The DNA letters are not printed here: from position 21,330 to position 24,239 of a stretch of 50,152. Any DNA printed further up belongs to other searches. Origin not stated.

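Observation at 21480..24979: Single-polypeptide arginine decarboxylase-agmatine deiminase coupled to aguB: a two-gene putrescine pathway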

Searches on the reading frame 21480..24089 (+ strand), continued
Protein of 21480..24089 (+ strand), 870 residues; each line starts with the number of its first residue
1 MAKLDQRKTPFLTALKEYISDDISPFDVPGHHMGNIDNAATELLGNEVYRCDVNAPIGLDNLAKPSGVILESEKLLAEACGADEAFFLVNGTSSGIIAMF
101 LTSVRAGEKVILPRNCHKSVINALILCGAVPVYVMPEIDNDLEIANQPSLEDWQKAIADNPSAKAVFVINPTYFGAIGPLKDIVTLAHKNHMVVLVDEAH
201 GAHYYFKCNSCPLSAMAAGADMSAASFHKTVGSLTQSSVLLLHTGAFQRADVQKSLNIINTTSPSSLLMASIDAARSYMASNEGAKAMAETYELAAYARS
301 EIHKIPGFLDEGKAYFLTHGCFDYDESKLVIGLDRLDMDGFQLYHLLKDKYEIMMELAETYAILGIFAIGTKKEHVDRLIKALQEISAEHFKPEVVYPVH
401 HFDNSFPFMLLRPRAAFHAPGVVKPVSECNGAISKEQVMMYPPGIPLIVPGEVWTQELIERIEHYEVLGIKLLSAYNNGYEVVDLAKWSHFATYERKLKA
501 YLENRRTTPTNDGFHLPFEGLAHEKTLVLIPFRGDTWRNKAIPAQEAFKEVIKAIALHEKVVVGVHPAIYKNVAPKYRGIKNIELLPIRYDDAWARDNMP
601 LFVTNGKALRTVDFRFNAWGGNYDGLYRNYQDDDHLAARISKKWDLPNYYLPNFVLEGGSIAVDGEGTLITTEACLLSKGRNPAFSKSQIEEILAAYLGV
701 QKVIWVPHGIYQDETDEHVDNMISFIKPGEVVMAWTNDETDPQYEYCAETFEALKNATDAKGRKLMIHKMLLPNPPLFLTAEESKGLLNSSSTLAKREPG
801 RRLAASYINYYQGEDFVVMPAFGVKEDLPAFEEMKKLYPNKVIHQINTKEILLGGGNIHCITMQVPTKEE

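Call 61: search_protein_families(library=pfam, proteins=[P0181, P0252, P0228, P0163, P0144, P0122, P0139, P0141, P0149], max_evalue=0.00001)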
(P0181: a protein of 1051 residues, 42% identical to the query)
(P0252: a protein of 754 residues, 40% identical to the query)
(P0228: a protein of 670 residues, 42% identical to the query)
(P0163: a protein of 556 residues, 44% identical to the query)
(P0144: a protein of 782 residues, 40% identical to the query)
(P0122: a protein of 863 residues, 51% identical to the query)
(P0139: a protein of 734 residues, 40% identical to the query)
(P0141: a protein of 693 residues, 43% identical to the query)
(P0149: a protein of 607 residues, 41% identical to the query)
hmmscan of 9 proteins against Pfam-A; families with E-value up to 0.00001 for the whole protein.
P0181 (1051 aa): 3 families
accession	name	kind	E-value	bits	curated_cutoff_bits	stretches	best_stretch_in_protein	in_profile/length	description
PF04371.20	PAD_porph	-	6.3e-103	344.8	25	1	705-1050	3-319/321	Porphyromonas-type peptidyl-arginine deiminase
PF02784.22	Orn_Arg_deC_N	-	4.6e-16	59.4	23.4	1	65-302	16-247/247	Pyridoxal-dependent decarboxylase, pyridoxal binding domain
PF00278.28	Orn_DAP_Arg_deC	-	9.1e-07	29.5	23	1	303-394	6-91/95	Pyridoxal-dependent decarboxylase, C-terminal sheet domain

P0252 (754 aa): 1 family
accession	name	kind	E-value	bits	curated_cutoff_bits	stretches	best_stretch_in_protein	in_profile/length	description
PF04371.20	PAD_porph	-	1.8e-111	372.8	25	1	411-747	1-321/321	Porphyromonas-type peptidyl-arginine deiminase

P0228 (670 aa): 2 families
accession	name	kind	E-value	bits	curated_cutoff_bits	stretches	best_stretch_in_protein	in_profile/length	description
PF04371.20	PAD_porph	-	3.2e-107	358.9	25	1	323-667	2-321/321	Porphyromonas-type peptidyl-arginine deiminase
PF00795.27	CN_hydrolase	-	4.7e-50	170.7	23.2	1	9-265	1-254/256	Carbon-nitrogen hydrolase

P0163 (556 aa): 2 families
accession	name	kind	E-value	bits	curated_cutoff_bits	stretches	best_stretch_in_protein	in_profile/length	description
PF04371.20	PAD_porph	-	1.9e-120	402.4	25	1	192-549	1-321/321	Porphyromonas-type peptidyl-arginine deiminase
PF01812.26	5-FTHF_cyc-lig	-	1.1e-32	113.9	27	1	3-183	1-186/186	5-formyltetrahydrofolate cyclo-ligase family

P0144 (782 aa): 7 families
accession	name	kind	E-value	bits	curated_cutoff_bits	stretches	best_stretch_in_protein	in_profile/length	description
PF01276.26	OKR_DC_1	-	3.4e-93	313.1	27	1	9-373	1-415/417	Orn/Lys/Arg decarboxylase, major domain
PF00491.26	Arginase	-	3.2e-61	207.7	22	1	503-775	4-274/280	Arginase family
PF00155.27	Aminotran_1_2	-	7.8e-12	45.5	19.7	1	71-314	44-301/361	Aminotransferase class I and II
PF03711.20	OKR_DC_1_C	-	5.2e-11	43.4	24.2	1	407-476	44-120/132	Orn/Lys/Arg decarboxylase, C-terminal domain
PF05889.19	SepSecS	-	1.4e-08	34.3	21.1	1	81-204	68-196/389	O-phosphoseryl-tRNA(Sec) selenium transferase, SepSecS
PF01041.23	DegT_DnrJ_EryC1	-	1.5e-08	34.7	19.8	1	79-209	34-155/360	DegT/DnrJ/EryC1/StrS aminotransferase family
PF00266.25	Aminotran_5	-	1.4e-06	28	21.5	1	71-234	45-205/371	Aminotransferase class-V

P0122 (863 aa): 6 families
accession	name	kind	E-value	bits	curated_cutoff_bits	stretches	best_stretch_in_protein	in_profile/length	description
PF01276.26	OKR_DC_1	-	8e-69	232.8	27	1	20-336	1-342/417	Orn/Lys/Arg decarboxylase, major domain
PF01041.23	DegT_DnrJ_EryC1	-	4.5e-10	39.7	19.8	1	89-240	35-173/360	DegT/DnrJ/EryC1/StrS aminotransferase family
PF00155.27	Aminotran_1_2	-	9.2e-10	38.7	19.7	1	85-217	53-194/361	Aminotransferase class I and II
PF03711.20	OKR_DC_1_C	-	7.5e-07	29.9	24.2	1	417-466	46-99/132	Orn/Lys/Arg decarboxylase, C-terminal domain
PF04371.20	PAD_porph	-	9.4e-07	28.8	25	1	554-835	30-299/321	Porphyromonas-type peptidyl-arginine deiminase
PF00266.25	Aminotran_5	-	3.6e-06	26.7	21.5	0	94-243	62-205/371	Aminotransferase class-V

P0139 (734 aa): 6 families
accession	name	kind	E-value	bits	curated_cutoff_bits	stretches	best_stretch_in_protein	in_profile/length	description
PF01276.26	OKR_DC_1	-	2.2e-74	251.1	27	1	251-610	1-411/417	Orn/Lys/Arg decarboxylase, major domain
PF01234.23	NNMT_PNMT_TEMT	-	3.7e-45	154.6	25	1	6-241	11-260/261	NNMT/PNMT/TEMT family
PF03711.20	OKR_DC_1_C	-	1.9e-11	44.8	24.2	1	641-713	40-117/132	Orn/Lys/Arg decarboxylase, C-terminal domain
PF00155.27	Aminotran_1_2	-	2e-11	44.1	19.7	1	305-554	38-301/361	Aminotransferase class I and II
PF00266.25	Aminotran_5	-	1.2e-08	34.8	21.5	1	309-473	43-204/371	Aminotransferase class-V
PF01041.23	DegT_DnrJ_EryC1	-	4.1e-07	30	19.8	1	322-450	37-156/360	DegT/DnrJ/EryC1/StrS aminotransferase family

P0141 (693 aa): 5 families
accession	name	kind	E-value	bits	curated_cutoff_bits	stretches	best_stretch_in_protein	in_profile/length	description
PF01276.26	OKR_DC_1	-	3.1e-75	253.9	27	1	221-580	2-414/417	Orn/Lys/Arg decarboxylase, major domain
PF01041.23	DegT_DnrJ_EryC1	-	4.5e-12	46.3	19.8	1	281-415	27-152/360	DegT/DnrJ/EryC1/StrS aminotransferase family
PF00155.27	Aminotran_1_2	-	4.7e-10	39.6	19.7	1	273-419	37-196/361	Aminotransferase class I and II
PF03711.20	OKR_DC_1_C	-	1.2e-07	32.6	24.2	1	616-677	48-116/132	Orn/Lys/Arg decarboxylase, C-terminal domain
PF00266.25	Aminotran_5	-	8.1e-07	28.8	21.5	1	280-442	45-204/371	Aminotransferase class-V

P0149 (607 aa): 6 families
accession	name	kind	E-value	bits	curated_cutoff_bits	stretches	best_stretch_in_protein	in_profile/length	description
PF01276.26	OKR_DC_1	-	6.5e-73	246.3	27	1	133-447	2-342/417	Orn/Lys/Arg decarboxylase, major domain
PF01041.23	DegT_DnrJ_EryC1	-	8.3e-12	45.4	19.8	1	203-351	37-172/360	DegT/DnrJ/EryC1/StrS aminotransferase family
PF03711.20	OKR_DC_1_C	-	2.6e-10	41.1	24.2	1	519-587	41-114/132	Orn/Lys/Arg decarboxylase, C-terminal domain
PF00155.27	Aminotran_1_2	-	2.2e-09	37.4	19.7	1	200-331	52-195/361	Aminotransferase class I and II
PF01212.27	Beta_elim_lyase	-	3.5e-08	33.5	27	1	195-427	37-228/288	Beta-eliminating lyase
PF00266.25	Aminotran_5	-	3.6e-06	26.6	21.5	0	203-354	56-204/371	Aminotransferase class-V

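Call 62: predict_structure(alignment_id=A1)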
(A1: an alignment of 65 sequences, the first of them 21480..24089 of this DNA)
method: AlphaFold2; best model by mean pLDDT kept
length: 870 residues; sequences in the alignment: 65
mean_pLDDT: 90.6   pTM: 0.87
mean pLDDT of the five models: 90.6, 90.4, 89.0, 87.3, 87.1
residues with pLDDT >= 90: 608; 70-90: 222; 50-70: 39; < 50: 1
segments of 3 or more residues with pLDDT < 50: none
pLDDT, mean of each block of 10 residues (from residue 1): 82 89 66 76 87 77 87 96 93 94 95 90 95 88 88 93 96 92 97 95 90 95 90 83 96 92 83 93 94 95 94 91 93 93 94 91 92 96 97 81 67 94 95 90 73 91 82 86 93 87 87 93 97 92 96 98 97 93 96 92 94 79 73 92 92 89 96 90 90 94 93 79 96 96 96 97 97 94 90 86 93 97 96 97 97 92 90
secondary structure, 60 per line:
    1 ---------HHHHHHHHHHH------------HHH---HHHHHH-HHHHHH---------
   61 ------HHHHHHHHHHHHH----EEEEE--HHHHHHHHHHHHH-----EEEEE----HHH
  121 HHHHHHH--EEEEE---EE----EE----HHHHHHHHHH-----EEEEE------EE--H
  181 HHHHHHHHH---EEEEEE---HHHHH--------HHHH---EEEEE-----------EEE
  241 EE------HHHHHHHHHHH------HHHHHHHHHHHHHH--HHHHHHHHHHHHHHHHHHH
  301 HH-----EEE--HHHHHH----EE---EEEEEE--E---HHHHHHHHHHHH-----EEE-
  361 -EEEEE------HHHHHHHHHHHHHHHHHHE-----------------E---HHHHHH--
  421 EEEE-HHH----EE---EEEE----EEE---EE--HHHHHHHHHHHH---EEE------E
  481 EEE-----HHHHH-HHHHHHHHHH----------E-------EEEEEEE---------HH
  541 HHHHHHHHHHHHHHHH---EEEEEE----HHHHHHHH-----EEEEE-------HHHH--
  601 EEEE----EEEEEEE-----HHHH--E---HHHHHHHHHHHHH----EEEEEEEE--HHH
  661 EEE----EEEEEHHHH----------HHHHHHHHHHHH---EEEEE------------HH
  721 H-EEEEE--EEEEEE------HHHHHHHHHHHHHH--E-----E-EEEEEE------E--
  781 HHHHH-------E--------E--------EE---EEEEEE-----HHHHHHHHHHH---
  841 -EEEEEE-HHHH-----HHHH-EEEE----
elements in order (helices of 4 or more, strands of 3 or more residues): H10-20 H39-44 H46-51 H67-79 E84-88 H91-103 E109-113 H118-127 E130-134 H150-159 E165-169 H180-189 E193-198 H202-206 H215-218 E222-226 E238-242 H249-259 H266-279 H282-302 E308-310 H313-318 E328-333 H340-351 E357-359 E362-366 H373-390 H413-418 E421-424 E438-441 E446-448 H456-467 E471-473 E480-483 H489-493 H495-504 E523-529 H539-556 E560-565 H570-577 E583-587 H595-598 E601-604 E609-615 H621-624 H631-643 E648-655 E661-663 E668-672 H673-676 H687-698 E702-706 E723-727 E730-735 H742-755 E766-771 H781-785 E816-821 H827-837 E842-847 H849-852 H858-861 E863-866

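Call 63: list_cluster_members(proteins=[P0181, P0228, P0252, P0121, P0122, P0163])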
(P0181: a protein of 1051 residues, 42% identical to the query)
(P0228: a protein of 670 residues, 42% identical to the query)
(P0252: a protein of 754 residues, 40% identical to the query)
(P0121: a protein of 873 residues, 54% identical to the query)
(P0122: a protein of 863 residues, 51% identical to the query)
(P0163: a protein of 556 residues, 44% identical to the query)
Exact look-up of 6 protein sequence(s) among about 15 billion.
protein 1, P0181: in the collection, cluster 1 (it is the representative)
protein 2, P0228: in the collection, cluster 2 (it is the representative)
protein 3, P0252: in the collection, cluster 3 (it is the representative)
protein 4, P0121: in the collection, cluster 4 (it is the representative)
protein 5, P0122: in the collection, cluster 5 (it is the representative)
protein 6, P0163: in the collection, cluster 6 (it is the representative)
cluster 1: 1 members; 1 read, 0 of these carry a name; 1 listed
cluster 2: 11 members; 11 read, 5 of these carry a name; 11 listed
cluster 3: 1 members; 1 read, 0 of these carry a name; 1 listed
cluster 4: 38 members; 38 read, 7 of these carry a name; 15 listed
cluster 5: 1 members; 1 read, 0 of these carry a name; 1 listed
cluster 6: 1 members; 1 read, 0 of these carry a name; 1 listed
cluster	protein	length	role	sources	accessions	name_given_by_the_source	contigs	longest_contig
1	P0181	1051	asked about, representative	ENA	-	-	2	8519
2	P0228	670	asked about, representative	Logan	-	-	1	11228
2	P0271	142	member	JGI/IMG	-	agmatine deiminase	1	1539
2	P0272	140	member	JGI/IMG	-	agmatine deiminase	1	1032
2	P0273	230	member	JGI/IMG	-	agmatine deiminase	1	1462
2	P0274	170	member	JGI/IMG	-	agmatine deiminase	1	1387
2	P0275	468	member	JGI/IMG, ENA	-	N-carbamoylputrescine amidase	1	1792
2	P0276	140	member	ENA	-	-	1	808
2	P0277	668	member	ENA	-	-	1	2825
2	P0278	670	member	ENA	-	-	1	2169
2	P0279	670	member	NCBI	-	-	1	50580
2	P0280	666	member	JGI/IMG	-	-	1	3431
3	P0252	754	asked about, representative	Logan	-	-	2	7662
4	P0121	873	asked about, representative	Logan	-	-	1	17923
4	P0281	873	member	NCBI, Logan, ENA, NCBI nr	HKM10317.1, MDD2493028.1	MAG: agmatine deiminase [Bacilli bacterium] | agmatine deiminase [Bacilli bacterium]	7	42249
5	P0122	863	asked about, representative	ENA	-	-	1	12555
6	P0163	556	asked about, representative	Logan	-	-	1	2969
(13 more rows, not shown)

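Call 66: find_encoding_contigs(protein=P0181, flank=4000, max_places=3)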
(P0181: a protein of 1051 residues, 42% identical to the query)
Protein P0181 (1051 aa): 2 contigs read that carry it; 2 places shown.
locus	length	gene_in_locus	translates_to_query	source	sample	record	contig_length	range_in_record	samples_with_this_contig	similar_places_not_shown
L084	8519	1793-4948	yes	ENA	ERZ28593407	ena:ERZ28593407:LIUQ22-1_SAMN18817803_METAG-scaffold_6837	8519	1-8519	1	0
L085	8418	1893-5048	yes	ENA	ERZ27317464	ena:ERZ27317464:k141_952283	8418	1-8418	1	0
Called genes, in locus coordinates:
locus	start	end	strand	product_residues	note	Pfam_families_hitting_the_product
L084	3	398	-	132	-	?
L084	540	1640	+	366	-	-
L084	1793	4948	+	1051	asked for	PF00278:Orn_DAP_Arg_deC (weak), PF02784:Orn_Arg_deC_N, PF04371:PAD_porph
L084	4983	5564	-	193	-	PF00583:Acetyltransf_1, PF13673:Acetyltransf_10 (weak), PF13508:Acetyltransf_7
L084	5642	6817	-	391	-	PF01996:F420_ligase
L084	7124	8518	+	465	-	?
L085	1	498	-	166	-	?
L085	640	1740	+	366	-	-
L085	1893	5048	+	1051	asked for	PF00278:Orn_DAP_Arg_deC (weak), PF02784:Orn_Arg_deC_N, PF04371:PAD_porph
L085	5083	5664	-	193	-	PF00583:Acetyltransf_1, PF13673:Acetyltransf_10 (weak), PF13508:Acetyltransf_7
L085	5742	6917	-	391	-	PF01996:F420_ligase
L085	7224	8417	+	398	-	?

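Call 67: search_protein_families(library=ncbifam, proteins=[P0181, P0252, P0228], max_evalue=0.00001)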
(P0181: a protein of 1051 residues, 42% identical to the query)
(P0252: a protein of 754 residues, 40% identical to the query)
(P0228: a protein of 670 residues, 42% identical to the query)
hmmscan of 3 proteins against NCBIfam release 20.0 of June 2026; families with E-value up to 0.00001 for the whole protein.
P0181 (1051 aa): 8 families
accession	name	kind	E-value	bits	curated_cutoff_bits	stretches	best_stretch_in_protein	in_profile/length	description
NF010070.0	PRK13551.1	subfamily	4.8e-134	446.8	483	1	692-1050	3-360/365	agmatine deiminase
TIGR03380.1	agmatine_aguA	equivalog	1.4e-133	445.2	381.8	1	695-1050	1-354/357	agmatine deiminase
NF003763.0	PRK05354.1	equivalog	2e-47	162.1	369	2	38-317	68-362/636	biosynthetic arginine decarboxylase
TIGR01273.1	speA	equivalog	4.5e-43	147.7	624.1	2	36-316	59-353/624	arginine decarboxylase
TIGR01048.1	lysA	equivalog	9e-28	96.9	297.9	1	16-406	7-380/417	diaminopimelate decarboxylase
TIGR03099.1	dCO2ase_PEP1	hypoth_equivalog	3.8e-13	49.3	478.45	1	13-403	3-379/398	pyridoxal-dependent decarboxylase, exosortase A system-associated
NF006515.0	PRK08961.1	equivalog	1.2e-09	36.7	802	1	72-407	531-845/861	bifunctional aspartate kinase/diaminopimelate decarboxylase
NF052544.1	OrLyDeCDokD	equivalog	1.5e-09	37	700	1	12-403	20-419/461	ornithine/lysine decarboxylase DokD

P0252 (754 aa): 2 families
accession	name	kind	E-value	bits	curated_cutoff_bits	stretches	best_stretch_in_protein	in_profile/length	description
NF010070.0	PRK13551.1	subfamily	1.6e-127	425.3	483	1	401-749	4-364/365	agmatine deiminase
TIGR03380.1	agmatine_aguA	equivalog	9.2e-123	409.7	381.8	1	403-748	1-357/357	agmatine deiminase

P0228 (670 aa): 11 families
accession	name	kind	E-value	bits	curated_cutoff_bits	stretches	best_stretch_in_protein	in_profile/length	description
NF010070.0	PRK13551.1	subfamily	2.1e-120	401.9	483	1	314-668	6-363/365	agmatine deiminase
TIGR03380.1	agmatine_aguA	equivalog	1.4e-118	396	381.8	1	314-668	1-357/357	agmatine deiminase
TIGR03381.1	agmatine_aguB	equivalog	1.2e-115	385.7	410.25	1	8-283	1-279/279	N-carbamoylputrescine amidase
NF040852.1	nitrile_Arch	equivalog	8.5e-30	103.8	500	1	20-281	14-261/262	nitrilase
NF010588.0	PRK13981.1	equivalog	1e-24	86.9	479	1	8-249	5-238/546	NAD+ synthase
NF033621.1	de_GSH_amidase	exception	4.3e-16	59.1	355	1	10-277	2-255/260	deaminated glutathione amidase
NF009803.0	PRK13287.1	equivalog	1e-11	44.2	406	1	31-271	39-271/333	formamidase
NF002730.0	PRK02628.1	equivalog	4.9e-09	34.9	473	1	9-276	14-295/677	NAD(+) synthase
NF043013.1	DeGluthAmidYersProt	equivalog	4.7e-06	26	500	0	129-244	130-239/278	deaminated glutathione amidase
TIGR00546.1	lnt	equivalog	5.7e-06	25.8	132.9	0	61-182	220-349/395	apolipoprotein N-acyltransferase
TIGR04048.1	nitrile_sll0784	equivalog_domain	8e-06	25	502.6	0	32-168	28-169/301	Nit6803 family nitrilase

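Call 70: fold_search(model_id=the predicted structure, library=pdb)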
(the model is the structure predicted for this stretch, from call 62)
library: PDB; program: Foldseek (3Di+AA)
matches with E <= 10: 1950; with E <= 0.001: 1758
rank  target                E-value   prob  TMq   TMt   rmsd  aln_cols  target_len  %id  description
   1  1vkp_A                3.9e-47  1.00  0.41  0.96   1.3       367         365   42  X-RAY STRUCTURE OF GENE PRODUCT FROM ARABIDOPSIS THALIANA AT5G08170, AGMATINE IMINOHYDROLASE (released 2004-08-17)
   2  3h7c                  7.1e-47  1.00  0.41  0.95   1.4       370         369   41  Crystal Structure of Arabidopsis thaliana Agmatine Deiminase from Cell Free Expression (released 2009-05-26)
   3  1vkp_B                1.4e-45  1.00  0.41  0.96   1.4       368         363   42  X-RAY STRUCTURE OF GENE PRODUCT FROM ARABIDOPSIS THALIANA AT5G08170, AGMATINE IMINOHYDROLASE (released 2004-08-17)
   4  3h7k                  1.6e-45  1.00  0.41  0.95   1.3       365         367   42  Crystal Structure of Arabidopsis thaliana Agmatine Deiminase Complexed with a Covalently Bound Reaction Intermediate (released 2009-05-26)
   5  6nic_A                4.1e-45  1.00  0.40  0.96   1.4       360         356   43  Crystal Structure of Medicago truncatula Agmatine Iminohydrolase (Deiminase) in Complex with 6-aminohexanamide (released 2019-03-20)
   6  6nic_C                4.3e-45  1.00  0.40  0.95   1.5       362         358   42  Crystal Structure of Medicago truncatula Agmatine Iminohydrolase (Deiminase) in Complex with 6-aminohexanamide (released 2019-03-20)
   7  6nic_D                1.6e-44  1.00  0.40  0.95   1.4       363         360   42  Crystal Structure of Medicago truncatula Agmatine Iminohydrolase (Deiminase) in Complex with 6-aminohexanamide (released 2019-03-20)
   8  2jer_D                2.8e-44  1.00  0.40  0.93   1.4       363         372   41  Agmatine deiminase of Enterococcus faecalis catalyzing its reaction. (released 2007-01-30)
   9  2jer_B                3.3e-44  1.00  0.40  0.94   1.6       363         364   41  Agmatine deiminase of Enterococcus faecalis catalyzing its reaction. (released 2007-01-30)
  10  2jer_C                4.2e-44  1.00  0.40  0.94   1.4       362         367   41  Agmatine deiminase of Enterococcus faecalis catalyzing its reaction. (released 2007-01-30)
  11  2jer_H                4.4e-44  1.00  0.40  0.95   1.6       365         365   41  Agmatine deiminase of Enterococcus faecalis catalyzing its reaction. (released 2007-01-30)
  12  6nib                  9.7e-44  1.00  0.38  0.96   1.6       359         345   42  Crystal Structure of Medicago truncatula Agmatine Iminohydrolase (Deiminase) (released 2019-03-20)
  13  2jer_E                1.6e-43  1.00  0.40  0.94   1.5       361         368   42  Agmatine deiminase of Enterococcus faecalis catalyzing its reaction. (released 2007-01-30)
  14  2jer_A                2.1e-43  1.00  0.41  0.95   1.7       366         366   40  Agmatine deiminase of Enterococcus faecalis catalyzing its reaction. (released 2007-01-30)
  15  2ewo_H                2.9e-42  1.00  0.40  0.93   1.7       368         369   40  X-ray structure of putative agmatine deiminase Q8DW17, Northeast Structural Genomics target SmR6. (released 2005-12-06)
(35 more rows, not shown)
